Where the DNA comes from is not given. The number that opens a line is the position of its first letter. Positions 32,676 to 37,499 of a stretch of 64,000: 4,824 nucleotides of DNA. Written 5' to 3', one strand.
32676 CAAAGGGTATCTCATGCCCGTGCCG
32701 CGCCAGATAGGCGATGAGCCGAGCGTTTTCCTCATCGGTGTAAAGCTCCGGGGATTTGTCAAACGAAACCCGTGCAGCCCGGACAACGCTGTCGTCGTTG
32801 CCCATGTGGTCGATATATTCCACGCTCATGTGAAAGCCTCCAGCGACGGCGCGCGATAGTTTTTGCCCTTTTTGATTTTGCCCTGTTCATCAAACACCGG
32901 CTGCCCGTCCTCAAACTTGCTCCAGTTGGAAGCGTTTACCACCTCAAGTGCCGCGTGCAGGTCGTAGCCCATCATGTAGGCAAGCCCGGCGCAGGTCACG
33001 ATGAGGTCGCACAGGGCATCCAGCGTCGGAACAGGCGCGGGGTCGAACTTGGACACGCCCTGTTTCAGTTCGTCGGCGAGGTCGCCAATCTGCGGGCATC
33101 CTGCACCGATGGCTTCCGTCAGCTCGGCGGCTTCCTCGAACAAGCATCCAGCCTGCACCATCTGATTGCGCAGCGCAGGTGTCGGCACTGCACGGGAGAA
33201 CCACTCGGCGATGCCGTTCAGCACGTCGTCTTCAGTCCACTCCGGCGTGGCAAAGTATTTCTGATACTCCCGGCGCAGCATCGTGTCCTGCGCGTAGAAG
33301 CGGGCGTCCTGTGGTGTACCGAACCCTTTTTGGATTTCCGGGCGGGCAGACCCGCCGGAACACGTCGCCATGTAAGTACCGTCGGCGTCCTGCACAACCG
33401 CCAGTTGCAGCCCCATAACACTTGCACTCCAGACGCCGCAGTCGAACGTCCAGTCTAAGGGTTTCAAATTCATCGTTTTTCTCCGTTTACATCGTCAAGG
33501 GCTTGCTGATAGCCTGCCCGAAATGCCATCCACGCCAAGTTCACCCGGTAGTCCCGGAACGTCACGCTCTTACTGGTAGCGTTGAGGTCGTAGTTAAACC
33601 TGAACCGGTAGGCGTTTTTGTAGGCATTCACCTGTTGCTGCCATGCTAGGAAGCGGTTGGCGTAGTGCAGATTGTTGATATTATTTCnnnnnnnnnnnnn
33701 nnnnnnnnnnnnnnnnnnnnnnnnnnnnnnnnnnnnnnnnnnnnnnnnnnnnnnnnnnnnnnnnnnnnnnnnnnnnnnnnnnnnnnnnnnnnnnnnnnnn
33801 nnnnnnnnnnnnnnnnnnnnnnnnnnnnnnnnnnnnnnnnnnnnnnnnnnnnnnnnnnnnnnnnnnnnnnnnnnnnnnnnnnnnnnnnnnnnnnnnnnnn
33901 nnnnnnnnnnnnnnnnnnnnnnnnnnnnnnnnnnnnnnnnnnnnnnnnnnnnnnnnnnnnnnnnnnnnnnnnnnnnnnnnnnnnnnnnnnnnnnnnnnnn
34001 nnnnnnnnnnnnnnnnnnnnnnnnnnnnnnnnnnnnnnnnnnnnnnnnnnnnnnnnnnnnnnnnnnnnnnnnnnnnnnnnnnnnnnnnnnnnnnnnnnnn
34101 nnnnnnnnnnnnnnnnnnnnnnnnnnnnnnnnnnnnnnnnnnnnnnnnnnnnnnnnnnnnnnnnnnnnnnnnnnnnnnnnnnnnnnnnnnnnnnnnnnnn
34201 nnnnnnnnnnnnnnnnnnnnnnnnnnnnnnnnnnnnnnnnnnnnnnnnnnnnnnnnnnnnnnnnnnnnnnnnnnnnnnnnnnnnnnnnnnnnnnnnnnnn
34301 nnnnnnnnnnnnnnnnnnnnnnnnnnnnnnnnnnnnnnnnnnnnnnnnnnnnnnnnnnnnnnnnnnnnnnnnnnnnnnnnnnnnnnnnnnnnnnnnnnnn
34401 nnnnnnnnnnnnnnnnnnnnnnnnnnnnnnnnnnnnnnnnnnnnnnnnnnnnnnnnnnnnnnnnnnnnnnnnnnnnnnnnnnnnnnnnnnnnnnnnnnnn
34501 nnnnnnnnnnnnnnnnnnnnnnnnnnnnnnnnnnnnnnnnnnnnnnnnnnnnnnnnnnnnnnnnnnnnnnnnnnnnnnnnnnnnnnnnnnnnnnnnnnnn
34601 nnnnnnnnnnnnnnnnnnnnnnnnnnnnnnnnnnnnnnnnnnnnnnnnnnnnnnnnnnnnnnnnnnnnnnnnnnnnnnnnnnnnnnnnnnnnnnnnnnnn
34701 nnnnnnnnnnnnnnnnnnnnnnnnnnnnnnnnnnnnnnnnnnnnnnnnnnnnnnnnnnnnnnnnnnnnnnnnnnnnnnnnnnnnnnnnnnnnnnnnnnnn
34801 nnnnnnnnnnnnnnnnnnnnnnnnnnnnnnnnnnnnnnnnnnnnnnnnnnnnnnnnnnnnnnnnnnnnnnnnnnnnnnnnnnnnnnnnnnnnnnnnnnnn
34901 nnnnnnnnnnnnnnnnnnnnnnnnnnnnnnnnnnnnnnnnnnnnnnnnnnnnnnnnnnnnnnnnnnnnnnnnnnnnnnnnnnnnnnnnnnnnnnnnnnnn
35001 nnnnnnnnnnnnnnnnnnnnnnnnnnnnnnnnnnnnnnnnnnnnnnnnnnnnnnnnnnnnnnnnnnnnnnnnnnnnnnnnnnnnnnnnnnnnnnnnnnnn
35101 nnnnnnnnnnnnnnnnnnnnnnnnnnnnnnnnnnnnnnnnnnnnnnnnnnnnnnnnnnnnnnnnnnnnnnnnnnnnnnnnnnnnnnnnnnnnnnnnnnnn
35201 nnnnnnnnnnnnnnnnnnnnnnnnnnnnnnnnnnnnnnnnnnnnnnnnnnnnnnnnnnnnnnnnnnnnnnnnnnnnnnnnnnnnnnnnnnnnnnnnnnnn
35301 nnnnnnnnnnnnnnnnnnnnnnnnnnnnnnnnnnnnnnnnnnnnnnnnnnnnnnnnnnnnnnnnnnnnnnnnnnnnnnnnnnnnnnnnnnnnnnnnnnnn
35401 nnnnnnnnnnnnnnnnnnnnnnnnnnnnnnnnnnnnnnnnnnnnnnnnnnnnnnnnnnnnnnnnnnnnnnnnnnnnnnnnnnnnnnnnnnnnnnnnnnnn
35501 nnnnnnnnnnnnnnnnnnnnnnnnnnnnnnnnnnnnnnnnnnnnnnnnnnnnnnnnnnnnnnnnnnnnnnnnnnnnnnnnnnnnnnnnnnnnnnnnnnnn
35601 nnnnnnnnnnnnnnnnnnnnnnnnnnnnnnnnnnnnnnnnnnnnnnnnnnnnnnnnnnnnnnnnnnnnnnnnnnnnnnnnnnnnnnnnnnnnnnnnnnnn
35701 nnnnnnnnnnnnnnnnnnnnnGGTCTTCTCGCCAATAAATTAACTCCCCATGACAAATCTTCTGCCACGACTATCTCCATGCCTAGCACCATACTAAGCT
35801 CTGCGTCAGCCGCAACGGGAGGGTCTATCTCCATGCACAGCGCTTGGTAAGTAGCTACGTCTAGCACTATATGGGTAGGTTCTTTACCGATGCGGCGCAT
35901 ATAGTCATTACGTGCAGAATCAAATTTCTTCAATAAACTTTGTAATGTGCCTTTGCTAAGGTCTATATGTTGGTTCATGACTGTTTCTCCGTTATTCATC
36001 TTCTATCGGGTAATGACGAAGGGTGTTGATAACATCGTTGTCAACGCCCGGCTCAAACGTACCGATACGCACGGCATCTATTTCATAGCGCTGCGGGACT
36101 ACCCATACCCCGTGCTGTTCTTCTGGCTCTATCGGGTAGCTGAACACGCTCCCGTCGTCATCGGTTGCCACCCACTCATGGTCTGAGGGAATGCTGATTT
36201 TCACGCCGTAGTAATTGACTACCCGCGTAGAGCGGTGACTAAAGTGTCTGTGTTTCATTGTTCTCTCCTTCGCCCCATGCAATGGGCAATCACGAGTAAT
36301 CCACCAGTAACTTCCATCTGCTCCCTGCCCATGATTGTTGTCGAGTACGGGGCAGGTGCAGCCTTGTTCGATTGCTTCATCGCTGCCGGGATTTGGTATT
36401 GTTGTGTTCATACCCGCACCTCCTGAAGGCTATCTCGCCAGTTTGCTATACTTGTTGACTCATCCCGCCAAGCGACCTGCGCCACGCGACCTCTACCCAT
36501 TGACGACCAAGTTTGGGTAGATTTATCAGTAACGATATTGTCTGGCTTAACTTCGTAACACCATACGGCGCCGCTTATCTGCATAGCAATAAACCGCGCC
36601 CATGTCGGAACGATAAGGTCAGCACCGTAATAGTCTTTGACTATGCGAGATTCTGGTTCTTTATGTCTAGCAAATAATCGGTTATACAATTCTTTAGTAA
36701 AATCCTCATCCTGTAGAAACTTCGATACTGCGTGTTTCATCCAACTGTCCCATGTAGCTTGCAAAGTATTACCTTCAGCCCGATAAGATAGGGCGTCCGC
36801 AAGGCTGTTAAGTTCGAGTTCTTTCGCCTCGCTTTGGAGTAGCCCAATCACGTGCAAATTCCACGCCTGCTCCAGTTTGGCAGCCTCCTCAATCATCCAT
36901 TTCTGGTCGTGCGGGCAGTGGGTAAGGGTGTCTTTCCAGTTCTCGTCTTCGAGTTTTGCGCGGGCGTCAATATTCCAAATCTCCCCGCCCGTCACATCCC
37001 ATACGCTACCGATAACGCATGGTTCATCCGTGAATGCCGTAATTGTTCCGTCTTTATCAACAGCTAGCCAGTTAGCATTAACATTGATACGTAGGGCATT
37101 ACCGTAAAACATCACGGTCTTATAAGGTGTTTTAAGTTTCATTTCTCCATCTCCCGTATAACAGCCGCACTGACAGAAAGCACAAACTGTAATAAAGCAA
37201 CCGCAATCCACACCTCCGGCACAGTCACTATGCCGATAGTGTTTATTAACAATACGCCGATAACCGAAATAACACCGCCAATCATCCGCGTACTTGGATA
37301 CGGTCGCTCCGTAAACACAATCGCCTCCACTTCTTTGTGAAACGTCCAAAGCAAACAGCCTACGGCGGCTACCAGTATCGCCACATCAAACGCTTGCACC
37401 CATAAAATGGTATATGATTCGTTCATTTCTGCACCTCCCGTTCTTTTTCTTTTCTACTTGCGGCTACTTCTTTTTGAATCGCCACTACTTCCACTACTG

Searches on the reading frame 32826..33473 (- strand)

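Call 48: search_protein_families(library=phrogs, proteins=[window:32826-33473:-], max_evalue=0.00001)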
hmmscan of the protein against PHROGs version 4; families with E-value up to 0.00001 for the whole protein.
window:32826-33473:- (215 aa): 2 families
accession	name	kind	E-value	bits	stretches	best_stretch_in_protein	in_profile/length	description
phrog_671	-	other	1.3e-27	97.6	1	80-214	534-656/678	nucleotide pyrophosphohydrolase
phrog_2144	-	other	4.3e-10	40.7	1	106-189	32-113/290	MazG-like pyrophosphatase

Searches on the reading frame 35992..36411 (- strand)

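Call 6: search_protein_families(library=pfam, proteins=[window:35992-36411:-], max_evalue=1)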
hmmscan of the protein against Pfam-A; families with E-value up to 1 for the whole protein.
window:35992-36411:- (139 aa): 0 families

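Call 7: search_protein_families(library=phrogs, proteins=[window:35992-36411:-], max_evalue=0.01)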
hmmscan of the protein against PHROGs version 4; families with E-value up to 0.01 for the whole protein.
window:35992-36411:- (139 aa): 4 families
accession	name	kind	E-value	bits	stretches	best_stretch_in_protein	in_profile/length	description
phrog_1972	-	unknown function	5.3e-11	43.4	1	52-120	20-91/160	-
phrog_11307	-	unknown function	8.7e-06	26.7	1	58-134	110-185/186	-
phrog_19703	-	unknown function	0.00018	22.6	1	64-104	6-49/78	-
phrog_16704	-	unknown function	0.0059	17.6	1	16-48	73-103/105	-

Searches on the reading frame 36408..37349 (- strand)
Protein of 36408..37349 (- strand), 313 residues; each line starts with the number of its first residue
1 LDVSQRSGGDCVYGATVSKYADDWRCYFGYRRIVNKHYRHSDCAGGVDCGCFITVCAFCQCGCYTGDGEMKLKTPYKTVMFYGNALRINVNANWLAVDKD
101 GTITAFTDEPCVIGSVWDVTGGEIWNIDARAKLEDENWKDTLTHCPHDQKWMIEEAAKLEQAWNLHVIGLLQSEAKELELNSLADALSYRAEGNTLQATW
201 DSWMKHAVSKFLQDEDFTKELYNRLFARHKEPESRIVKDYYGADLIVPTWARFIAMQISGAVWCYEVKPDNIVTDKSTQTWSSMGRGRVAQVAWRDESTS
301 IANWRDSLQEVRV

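Call 6: search_protein_families(library=pfam, proteins=[window:36408-37349:-], max_evalue=1)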
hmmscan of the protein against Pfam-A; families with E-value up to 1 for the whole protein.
window:36408-37349:- (313 aa): 1 family
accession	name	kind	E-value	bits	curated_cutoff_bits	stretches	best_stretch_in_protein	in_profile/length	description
PF15409.12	PH_8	-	0.7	10.7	30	1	120-143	63-86/89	Pleckstrin homology domain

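Call 7: search_protein_families(library=phrogs, proteins=[window:36408-37349:-], max_evalue=0.01)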
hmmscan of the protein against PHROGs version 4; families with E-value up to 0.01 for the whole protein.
window:36408-37349:- (313 aa): 7 families
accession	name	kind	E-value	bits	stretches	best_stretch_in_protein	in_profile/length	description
phrog_1972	-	unknown function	1.2e-23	84.6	2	74-147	28-106/160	-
phrog_11307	-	unknown function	2.5e-08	35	1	74-125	112-164/186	-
phrog_19703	-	unknown function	1.2e-06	29.6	0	236-282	5-49/78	-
phrog_26007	-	unknown function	1.6e-06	29.3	2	83-139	24-85/110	-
phrog_21375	-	unknown function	4e-06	28.1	0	92-158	15-80/189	-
phrog_23941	-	unknown function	2.8e-05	25.2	0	238-311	81-148/148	-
phrog_15430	-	unknown function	0.0076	17.5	0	77-112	2-37/146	-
